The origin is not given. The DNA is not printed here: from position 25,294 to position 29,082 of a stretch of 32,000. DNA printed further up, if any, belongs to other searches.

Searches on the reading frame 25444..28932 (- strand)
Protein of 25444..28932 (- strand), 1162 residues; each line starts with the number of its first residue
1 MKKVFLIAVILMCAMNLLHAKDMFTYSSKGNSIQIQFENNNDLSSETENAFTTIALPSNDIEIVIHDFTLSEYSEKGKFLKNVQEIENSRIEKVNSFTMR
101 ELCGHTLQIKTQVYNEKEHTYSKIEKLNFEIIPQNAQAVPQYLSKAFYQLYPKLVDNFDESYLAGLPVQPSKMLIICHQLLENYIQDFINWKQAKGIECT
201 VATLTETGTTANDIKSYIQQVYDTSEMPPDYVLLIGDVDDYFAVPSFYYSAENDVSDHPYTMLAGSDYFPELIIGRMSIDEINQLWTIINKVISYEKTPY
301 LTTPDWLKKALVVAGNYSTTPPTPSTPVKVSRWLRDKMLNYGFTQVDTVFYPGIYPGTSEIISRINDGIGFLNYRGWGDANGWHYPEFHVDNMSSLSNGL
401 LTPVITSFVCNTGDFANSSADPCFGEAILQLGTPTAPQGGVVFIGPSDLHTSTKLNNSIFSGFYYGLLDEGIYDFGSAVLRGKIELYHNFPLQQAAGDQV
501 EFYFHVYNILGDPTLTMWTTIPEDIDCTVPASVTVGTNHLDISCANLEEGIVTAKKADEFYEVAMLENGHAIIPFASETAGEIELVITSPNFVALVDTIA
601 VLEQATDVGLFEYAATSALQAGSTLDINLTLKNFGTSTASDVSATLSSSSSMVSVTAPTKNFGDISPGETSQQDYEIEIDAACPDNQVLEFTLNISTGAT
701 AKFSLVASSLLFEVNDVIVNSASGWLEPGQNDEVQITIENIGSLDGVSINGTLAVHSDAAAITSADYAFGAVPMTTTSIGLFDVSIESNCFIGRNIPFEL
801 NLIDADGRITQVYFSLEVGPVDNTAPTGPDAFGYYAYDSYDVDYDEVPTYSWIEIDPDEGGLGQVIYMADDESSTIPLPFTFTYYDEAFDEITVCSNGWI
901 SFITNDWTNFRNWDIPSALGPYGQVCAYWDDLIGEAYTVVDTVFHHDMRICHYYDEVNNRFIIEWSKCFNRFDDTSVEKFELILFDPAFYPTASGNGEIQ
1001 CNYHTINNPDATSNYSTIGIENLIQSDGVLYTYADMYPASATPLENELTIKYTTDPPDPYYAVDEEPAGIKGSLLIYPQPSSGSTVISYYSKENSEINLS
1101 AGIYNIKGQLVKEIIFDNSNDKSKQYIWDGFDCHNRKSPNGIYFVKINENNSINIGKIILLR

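Call 31: search_protein_families(library=pfam, proteins=[window:25444-28932:-], max_evalue=0.00001)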
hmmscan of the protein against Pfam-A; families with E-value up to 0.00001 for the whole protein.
window:25444-28932:- (1162 aa): 3 families
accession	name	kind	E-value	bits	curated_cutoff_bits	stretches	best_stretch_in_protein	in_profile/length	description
PF01364.23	Peptidase_C25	-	3e-64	218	23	1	173-516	1-373/374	Peptidase family C25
PF18962.6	Por_Secre_tail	-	2.8e-07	31.2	27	1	1076-1159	1-74/75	Secretion system C-terminal sorting domain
PF03785.20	Peptidase_C25_C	-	6e-07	29.7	25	1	522-599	1-78/79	Peptidase family C25, C terminal ig-like domain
